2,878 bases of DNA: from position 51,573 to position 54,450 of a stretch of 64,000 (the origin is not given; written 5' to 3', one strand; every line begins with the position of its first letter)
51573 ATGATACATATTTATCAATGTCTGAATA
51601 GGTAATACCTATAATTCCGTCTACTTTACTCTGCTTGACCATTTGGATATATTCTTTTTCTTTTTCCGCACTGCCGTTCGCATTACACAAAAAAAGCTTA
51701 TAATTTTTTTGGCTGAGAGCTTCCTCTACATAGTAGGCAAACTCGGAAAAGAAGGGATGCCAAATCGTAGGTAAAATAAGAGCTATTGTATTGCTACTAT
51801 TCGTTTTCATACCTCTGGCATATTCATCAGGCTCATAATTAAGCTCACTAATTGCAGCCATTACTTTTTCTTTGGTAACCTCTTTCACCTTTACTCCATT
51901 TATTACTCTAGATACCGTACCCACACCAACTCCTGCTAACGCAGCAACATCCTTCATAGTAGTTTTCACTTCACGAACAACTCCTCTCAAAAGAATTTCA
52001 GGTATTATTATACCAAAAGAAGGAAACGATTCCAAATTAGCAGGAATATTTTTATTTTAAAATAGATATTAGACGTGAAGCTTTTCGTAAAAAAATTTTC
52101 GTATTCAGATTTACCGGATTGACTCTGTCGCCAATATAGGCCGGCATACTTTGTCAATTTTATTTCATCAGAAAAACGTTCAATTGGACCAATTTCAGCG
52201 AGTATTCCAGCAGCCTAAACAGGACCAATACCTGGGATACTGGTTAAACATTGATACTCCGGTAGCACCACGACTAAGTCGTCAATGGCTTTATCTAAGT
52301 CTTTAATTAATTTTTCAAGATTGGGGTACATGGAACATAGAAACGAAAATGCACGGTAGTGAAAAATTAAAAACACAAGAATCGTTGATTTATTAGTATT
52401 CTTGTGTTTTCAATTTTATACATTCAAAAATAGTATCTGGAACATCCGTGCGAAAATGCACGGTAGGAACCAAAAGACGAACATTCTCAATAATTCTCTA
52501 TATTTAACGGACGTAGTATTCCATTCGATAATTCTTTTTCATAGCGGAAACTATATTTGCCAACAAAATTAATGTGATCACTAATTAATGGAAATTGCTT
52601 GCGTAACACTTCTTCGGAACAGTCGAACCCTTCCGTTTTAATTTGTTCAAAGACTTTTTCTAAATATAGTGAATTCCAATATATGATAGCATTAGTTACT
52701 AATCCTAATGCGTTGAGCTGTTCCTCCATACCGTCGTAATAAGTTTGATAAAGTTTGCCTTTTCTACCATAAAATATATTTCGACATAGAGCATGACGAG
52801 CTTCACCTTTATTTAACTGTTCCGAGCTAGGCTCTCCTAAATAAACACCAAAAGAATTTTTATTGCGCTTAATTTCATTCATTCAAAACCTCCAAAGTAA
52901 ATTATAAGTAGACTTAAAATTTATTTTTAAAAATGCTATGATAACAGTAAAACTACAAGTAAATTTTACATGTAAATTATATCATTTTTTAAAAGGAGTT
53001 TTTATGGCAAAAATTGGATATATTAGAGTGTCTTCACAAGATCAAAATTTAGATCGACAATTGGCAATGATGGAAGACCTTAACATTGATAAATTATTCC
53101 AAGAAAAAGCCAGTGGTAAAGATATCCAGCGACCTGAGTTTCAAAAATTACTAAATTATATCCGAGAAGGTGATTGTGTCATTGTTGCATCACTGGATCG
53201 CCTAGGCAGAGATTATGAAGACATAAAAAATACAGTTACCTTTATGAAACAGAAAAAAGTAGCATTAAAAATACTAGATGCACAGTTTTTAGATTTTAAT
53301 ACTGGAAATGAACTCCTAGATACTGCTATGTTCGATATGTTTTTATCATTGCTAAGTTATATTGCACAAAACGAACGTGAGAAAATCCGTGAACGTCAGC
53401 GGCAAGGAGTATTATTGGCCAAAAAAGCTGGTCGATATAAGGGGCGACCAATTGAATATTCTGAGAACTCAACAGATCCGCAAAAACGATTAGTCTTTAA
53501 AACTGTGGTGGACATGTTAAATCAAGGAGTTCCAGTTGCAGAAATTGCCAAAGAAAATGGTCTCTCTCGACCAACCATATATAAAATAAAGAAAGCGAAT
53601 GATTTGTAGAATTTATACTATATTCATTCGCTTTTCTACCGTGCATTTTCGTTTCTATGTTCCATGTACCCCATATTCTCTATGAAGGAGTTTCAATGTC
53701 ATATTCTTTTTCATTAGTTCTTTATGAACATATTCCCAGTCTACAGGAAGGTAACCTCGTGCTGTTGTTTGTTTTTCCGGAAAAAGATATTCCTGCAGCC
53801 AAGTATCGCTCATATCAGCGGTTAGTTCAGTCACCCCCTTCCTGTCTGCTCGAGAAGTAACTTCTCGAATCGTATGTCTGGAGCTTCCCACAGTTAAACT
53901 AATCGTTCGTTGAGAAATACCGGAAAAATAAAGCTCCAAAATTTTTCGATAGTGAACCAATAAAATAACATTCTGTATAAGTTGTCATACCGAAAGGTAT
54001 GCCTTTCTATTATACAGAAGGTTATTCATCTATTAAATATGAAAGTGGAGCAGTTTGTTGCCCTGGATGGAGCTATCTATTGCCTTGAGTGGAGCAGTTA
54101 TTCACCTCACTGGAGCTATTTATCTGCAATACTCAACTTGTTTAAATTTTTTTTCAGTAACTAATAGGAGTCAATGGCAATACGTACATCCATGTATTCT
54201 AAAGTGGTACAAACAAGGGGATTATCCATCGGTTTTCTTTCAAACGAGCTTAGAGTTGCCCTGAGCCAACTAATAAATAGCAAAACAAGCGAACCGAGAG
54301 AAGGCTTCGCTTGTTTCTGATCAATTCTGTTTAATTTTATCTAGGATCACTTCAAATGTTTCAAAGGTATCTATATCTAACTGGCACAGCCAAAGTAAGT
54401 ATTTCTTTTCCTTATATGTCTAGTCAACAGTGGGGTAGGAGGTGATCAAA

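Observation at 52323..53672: Miniature Tn3-family derivative (GGGG-terminal 37/38-bp repeats, tnpA reduced to its last 131 codons, intact resolvase) plus a second, IS-truncated copy of its tnpR-repeat end at 17216..17814; the repeat also cuts an IS21 istA and a small zinc-ribbon ORF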

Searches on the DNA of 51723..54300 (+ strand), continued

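Call 36: search_dna_similar(query=window:52036-52322:+, collection=plasmids, mode=distant, max_rows=25, rows=spread)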
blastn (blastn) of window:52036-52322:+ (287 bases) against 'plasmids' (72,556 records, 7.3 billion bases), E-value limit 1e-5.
Records with a match: 499; places in all: 759; records where one place covers at least 80% of the query: 89.
Best place of each record, by identity: >=99% 88; 95-99% 1; 80-90% 4; 60-80% 406.
By first word of the organism name: Enterococcus 382; Bacillus 99; Priestia 13; Lactococcus 2; Pediococcus 2; Methanobacterium 1.
By predicted mobility (MOB-suite, as given by PLSDB): conjugative 264; non-mobilizable 165; mobilizable 70.
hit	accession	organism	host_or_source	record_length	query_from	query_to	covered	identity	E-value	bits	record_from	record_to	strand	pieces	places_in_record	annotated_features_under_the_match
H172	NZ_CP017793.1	Enterococcus faecium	Homo sapiens,Peritoneal fluid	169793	1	287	100%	100.0%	1e-144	518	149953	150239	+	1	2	none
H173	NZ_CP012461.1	Enterococcus faecium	Homo sapiens,human blood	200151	1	287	100%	100.0%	1e-144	518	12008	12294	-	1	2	none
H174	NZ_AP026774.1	Enterococcus faecium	-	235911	1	287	100%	100.0%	1e-144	518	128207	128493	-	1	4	none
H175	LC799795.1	Enterococcus faecium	Homo sapiens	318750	1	287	100%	100.0%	1e-144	518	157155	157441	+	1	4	none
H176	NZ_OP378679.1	Enterococcus faecium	-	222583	1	287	100%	99.3%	6e-142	509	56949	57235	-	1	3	none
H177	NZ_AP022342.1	Enterococcus faecium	Homo sapiens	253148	106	284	62%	75.4%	3e-25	122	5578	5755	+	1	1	none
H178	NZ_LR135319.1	Enterococcus faecium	-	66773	106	284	62%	74.9%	1e-24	121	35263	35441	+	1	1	IS110 family transposase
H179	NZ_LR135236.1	Enterococcus faecium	-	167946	106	284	62%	74.9%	1e-24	121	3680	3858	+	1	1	IS110 family transposase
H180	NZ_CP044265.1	Enterococcus faecium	Homo sapiens,Rectum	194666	106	284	62%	74.9%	1e-24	121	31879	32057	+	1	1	IS110 family transposase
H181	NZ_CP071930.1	Enterococcus faecium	Homo sapiens,rectal swab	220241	106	284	62%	74.9%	1e-24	121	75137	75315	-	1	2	IS110 family transposase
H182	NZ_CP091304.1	Enterococcus faecium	Homo sapiens,Fecal Swap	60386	106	284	62%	74.9%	1e-24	121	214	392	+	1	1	none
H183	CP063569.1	Enterococcus faecium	Homo sapiens,rectal swab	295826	106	284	62%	74.9%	1e-24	121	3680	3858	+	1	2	IS110 family transposase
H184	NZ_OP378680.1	Enterococcus faecium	-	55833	106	284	62%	74.9%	1e-24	121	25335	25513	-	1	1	IS110 family transposase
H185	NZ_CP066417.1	Enterococcus faecium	Homo sapiens,cell culture,rectal swab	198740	106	284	62%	74.9%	1e-24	121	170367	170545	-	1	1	IS110 family transposase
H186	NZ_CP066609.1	Enterococcus faecium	Homo sapiens,cell culture,rectal swab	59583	106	284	62%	74.9%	1e-24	121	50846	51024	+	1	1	IS110 family transposase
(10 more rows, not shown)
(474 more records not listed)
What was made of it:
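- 52141..52322 (-): Left flank: fragment of an IS110-family transposase gene, cut at the IR. About 75% DNA identity to annotated IS110 transposases (call 36).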

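Call 59: get_annotated_region(hit=H82, flank=4500)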
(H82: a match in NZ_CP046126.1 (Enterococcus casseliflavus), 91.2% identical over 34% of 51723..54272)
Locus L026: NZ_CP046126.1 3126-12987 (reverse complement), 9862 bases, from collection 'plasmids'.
description: Enterococcus casseliflavus strain EC291 plasmid unnamed3, complete sequence
organism: Enterococcus casseliflavus (NCBI taxid 37734)
taxonomy: Bacteria; Bacillota; Bacilli; Lactobacillales; Enterococcaceae; Enterococcus; Enterococcus casseliflavus
host: -; source: Homo sapiens,blood; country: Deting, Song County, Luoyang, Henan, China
typing (MOB-suite, as given by PLSDB): non-mobilizable; replicon rep_cluster_183
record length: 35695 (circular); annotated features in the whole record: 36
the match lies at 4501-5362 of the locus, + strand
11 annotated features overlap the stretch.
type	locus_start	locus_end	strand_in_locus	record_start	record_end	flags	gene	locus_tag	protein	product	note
CDS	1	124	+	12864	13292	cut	-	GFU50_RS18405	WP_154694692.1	DnaJ domain-containing protein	-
CDS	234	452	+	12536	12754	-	-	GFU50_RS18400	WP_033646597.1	hypothetical protein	-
CDS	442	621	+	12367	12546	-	-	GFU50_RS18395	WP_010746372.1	hypothetical protein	-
CDS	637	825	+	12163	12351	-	-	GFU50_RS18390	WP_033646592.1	hypothetical protein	-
CDS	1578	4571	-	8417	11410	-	-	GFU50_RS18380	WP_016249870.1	Tn3 family transposase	-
CDS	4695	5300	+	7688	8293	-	-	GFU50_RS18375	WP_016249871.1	recombinase family protein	GO:0006310 - DNA recombination [Evidence IEA]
CDS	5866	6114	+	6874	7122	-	-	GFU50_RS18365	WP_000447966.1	type II toxin-antitoxin system Phd/YefM family antitoxin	-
CDS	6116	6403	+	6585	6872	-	-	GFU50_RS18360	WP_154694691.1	Txe/YoeB family addiction module toxin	GO:0008219 - cell death [Evidence IEA]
CDS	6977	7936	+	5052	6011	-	-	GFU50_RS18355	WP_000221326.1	IS30-like element IS6770 family transposase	GO:0006313 - DNA transposition [Evidence IEA]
CDS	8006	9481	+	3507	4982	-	nagE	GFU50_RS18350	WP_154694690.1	N-acetylglucosamine-specific PTS transporter subunit IIBC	-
CDS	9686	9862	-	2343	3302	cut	-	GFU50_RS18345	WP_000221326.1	IS30-like element IS6770 family transposase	GO:0006313 - DNA transposition [Evidence IEA]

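Call 60: get_annotated_region(hit=H90, flank=4500)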
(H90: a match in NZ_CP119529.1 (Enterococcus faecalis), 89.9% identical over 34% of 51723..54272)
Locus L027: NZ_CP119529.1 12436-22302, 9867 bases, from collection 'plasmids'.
description: Enterococcus faecalis strain 3143 plasmid unnamed1, complete sequence
organism: Enterococcus faecalis (NCBI taxid 1351)
taxonomy: Bacteria; Bacillota; Bacilli; Lactobacillales; Enterococcaceae; Enterococcus; Enterococcus faecalis
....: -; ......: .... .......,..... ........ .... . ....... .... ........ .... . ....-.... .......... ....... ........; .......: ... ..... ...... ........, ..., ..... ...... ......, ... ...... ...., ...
typing (MOB-suite, as given by PLSDB): mobilizable; replicon rep_cluster_980; relaxase MOBC
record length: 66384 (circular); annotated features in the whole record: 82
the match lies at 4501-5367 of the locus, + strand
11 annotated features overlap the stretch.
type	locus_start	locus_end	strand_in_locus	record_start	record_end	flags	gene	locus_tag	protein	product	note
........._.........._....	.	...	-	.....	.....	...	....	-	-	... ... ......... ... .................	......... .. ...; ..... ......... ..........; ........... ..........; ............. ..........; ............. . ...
predicted_resistance_gene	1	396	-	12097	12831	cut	erm(B)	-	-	23S rRNA (adenine(2058)-N(6))-methyltransferase Erm(B)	predicted by amrfinderplus; class LINCOSAMIDE/MACROLIDE/STREPTOGRAMIN; identity 100.0%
CDS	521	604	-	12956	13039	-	-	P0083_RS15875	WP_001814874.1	23S rRNA methyltransferase attenuation leader peptide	GO:0046677 - response to antibiotic [Evidence IEA]; GO:0031556 - transcriptional attenuation by ribosome [Evidence IEA]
CDS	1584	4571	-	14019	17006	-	-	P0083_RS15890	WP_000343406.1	Tn3 family transposase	-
CDS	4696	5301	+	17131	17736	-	-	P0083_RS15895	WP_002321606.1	recombinase family protein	GO:0006310 - DNA recombination [Evidence IEA]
CDS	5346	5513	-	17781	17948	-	-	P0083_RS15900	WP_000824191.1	hypothetical protein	-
CDS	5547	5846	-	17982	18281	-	-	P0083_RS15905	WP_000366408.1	BRCT domain-containing protein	-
CDS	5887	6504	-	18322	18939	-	-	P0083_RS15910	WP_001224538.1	recombinase family protein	GO:0006310 - DNA recombination [Evidence IEA]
CDS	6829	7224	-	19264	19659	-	-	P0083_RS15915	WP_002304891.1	hypothetical protein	-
CDS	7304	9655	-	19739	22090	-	-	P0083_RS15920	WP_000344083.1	glycoside hydrolase domain-containing protein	-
CDS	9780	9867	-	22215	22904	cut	-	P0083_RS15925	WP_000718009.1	hypothetical protein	-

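Call 61: get_annotated_region(hit=H106, flank=4500)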
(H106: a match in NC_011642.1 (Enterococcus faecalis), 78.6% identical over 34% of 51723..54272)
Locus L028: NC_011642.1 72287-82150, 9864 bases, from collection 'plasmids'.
description: Enterococcus faecalis plasmid pMG2200, complete sequence
organism: Enterococcus faecalis (NCBI taxid 1351)
taxonomy: Bacteria; Bacillota; Bacilli; Lactobacillales; Enterococcaceae; Enterococcus; Enterococcus faecalis
host: -; source: -; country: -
typing (MOB-suite, as given by PLSDB): conjugative; replicon rep_cluster_980; relaxase MOBP,MOBP; mating-pair formation MPF_T
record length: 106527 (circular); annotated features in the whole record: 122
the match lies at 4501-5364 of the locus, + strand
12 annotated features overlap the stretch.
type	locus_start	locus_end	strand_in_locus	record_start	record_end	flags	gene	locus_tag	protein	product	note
CDS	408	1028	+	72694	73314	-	-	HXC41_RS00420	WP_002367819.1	recombinase family protein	GO:0006310 - DNA recombination [Evidence IEA]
CDS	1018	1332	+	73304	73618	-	-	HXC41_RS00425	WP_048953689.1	hypothetical protein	-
CDS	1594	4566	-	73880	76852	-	-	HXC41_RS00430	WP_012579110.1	Tn3 family transposase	-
CDS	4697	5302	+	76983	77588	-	-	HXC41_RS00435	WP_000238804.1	recombinase family protein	-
CDS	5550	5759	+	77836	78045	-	-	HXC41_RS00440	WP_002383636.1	hypothetical protein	-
CDS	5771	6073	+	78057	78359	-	-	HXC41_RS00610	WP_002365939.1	DUF6440 family protein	-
CDS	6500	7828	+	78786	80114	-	uvrA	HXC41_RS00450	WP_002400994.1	ultraviolet resistance protein UvrA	-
CDS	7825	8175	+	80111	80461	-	-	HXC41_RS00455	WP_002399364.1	hypothetical protein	-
CDS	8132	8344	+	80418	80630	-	-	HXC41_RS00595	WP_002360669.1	hypothetical protein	-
CDS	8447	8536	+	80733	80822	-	-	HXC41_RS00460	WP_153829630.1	type I toxin-antitoxin system Fst family toxin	-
CDS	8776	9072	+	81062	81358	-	-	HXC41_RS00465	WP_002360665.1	replication control protein PrgN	-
CDS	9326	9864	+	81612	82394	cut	-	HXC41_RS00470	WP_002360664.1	ParA family protein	-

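Call 62: get_annotated_region(hit=H87, flank=4500)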
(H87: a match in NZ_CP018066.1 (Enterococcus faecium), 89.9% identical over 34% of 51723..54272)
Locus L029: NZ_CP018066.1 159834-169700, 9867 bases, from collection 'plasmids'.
description: Enterococcus faecium strain E1 plasmid pE1_230, complete sequence
organism: Enterococcus faecium (NCBI taxid 1352)
taxonomy: Bacteria; Bacillota; Bacilli; Lactobacillales; Enterococcaceae; Enterococcus; Enterococcus faecium
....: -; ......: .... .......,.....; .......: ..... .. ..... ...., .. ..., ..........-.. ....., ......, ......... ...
typing (MOB-suite, as given by PLSDB): conjugative; replicon rep_cluster_893; relaxase MOBC,MOBP; mating-pair formation MPF_T
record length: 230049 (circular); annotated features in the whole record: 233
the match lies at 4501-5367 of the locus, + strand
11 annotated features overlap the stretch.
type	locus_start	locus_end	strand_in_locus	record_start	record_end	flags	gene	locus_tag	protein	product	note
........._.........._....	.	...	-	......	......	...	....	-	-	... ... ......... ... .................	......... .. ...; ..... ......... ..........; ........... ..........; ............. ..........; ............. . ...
predicted_resistance_gene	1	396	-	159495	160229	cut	erm(B)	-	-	23S rRNA (adenine(2058)-N(6))-methyltransferase Erm(B)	predicted by amrfinderplus; class LINCOSAMIDE/MACROLIDE/STREPTOGRAMIN; identity 100.0%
CDS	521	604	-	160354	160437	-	-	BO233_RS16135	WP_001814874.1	23S rRNA methyltransferase attenuation leader peptide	GO:0046677 - response to antibiotic [Evidence IEA]; GO:0031556 - transcriptional attenuation by ribosome [Evidence IEA]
CDS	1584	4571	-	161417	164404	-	-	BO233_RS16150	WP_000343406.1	Tn3 family transposase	-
CDS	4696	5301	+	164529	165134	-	-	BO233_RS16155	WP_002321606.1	recombinase family protein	GO:0006310 - DNA recombination [Evidence IEA]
CDS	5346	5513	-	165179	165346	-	-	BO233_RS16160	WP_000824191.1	hypothetical protein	-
CDS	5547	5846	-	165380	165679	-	-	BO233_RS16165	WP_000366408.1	BRCT domain-containing protein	-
CDS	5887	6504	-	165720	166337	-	-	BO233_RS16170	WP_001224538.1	recombinase family protein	GO:0006310 - DNA recombination [Evidence IEA]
CDS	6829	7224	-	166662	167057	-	-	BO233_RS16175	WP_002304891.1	hypothetical protein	-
CDS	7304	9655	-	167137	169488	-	-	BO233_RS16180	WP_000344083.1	glycoside hydrolase domain-containing protein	-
CDS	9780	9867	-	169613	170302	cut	-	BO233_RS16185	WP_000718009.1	hypothetical protein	-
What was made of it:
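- Full-length relatives occur on E. faecium megaplasmids (call 62).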

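Call 90: get_annotated_region(hit=H121, flank=4500)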
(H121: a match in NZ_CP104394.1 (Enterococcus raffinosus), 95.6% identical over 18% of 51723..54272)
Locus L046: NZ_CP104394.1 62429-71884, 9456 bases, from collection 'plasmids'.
description: Enterococcus raffinosus strain HG-5 plasmid pHG52, complete sequence
organism: Enterococcus raffinosus (NCBI taxid 71452)
taxonomy: Bacteria; Bacillota; Bacilli; Lactobacillales; Enterococcaceae; Enterococcus; Enterococcus raffinosus
host: -; source: fermented food (Meju); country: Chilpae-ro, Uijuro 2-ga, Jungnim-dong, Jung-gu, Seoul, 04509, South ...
typing (MOB-suite, as given by PLSDB): mobilizable; relaxase MOBP
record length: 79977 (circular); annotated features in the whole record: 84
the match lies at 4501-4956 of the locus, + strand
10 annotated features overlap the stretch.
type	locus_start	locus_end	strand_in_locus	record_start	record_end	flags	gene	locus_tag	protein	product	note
CDS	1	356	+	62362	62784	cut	mobC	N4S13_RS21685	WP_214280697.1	plasmid mobilization relaxosome protein MobC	-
CDS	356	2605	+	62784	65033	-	-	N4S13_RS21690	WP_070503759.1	relaxase/mobilization nuclease domain-containing protein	-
CDS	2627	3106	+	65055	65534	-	-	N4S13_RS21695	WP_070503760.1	hypothetical protein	-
CDS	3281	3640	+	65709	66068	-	-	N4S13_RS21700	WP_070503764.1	type II toxin-antitoxin system RelE/ParE family toxin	-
CDS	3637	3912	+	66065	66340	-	-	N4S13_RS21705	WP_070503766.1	helix-turn-helix transcriptional regulator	-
CDS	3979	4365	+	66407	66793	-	-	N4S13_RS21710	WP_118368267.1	DUF6075 family protein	-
CDS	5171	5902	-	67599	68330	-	istB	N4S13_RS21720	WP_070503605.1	IS21-like element helper ATPase IstB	-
CDS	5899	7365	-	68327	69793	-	istA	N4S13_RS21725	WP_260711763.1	IS21 family transposase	-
CDS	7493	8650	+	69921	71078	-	istA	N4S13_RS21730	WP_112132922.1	IS21 family transposase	-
CDS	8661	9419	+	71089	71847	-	istB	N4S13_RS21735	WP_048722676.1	IS21-like element helper ATPase IstB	-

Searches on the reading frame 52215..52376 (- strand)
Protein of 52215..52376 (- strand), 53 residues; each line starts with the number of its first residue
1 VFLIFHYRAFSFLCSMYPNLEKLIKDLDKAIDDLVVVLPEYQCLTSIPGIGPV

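Call 8: search_protein_families(library=pfam, proteins=[window:52215-52376:-], max_evalue=0.01)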
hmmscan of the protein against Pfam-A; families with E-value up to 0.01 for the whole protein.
window:52215-52376:- (53 aa): 0 families

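Call 37: search_protein_families(library=ncbifam, proteins=[window:52215-52376:-], max_evalue=1)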
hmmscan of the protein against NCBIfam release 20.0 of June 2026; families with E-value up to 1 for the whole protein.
window:52215-52376:- (53 aa): 3 families
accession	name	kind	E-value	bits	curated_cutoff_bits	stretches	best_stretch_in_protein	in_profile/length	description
NF033542.1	transpos_IS110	equivalog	1e-06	28.1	140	1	8-53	184-231/343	IS110 family RNA-guided transposase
NF052498.1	TIGR_Tas_endo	equivalog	0.045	13.7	100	1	13-53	42-82/215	TIGR-Tas system RNA-guided endonuclease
TIGR04166.1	methano_MtrB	equivalog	0.12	12.6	50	1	18-49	33-65/95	tetrahydromethanopterin S-methyltransferase subunit MtrB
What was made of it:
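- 52141..52322 (-): NCBIfam IS110 profile positions 184-231 of 343 (call 37).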
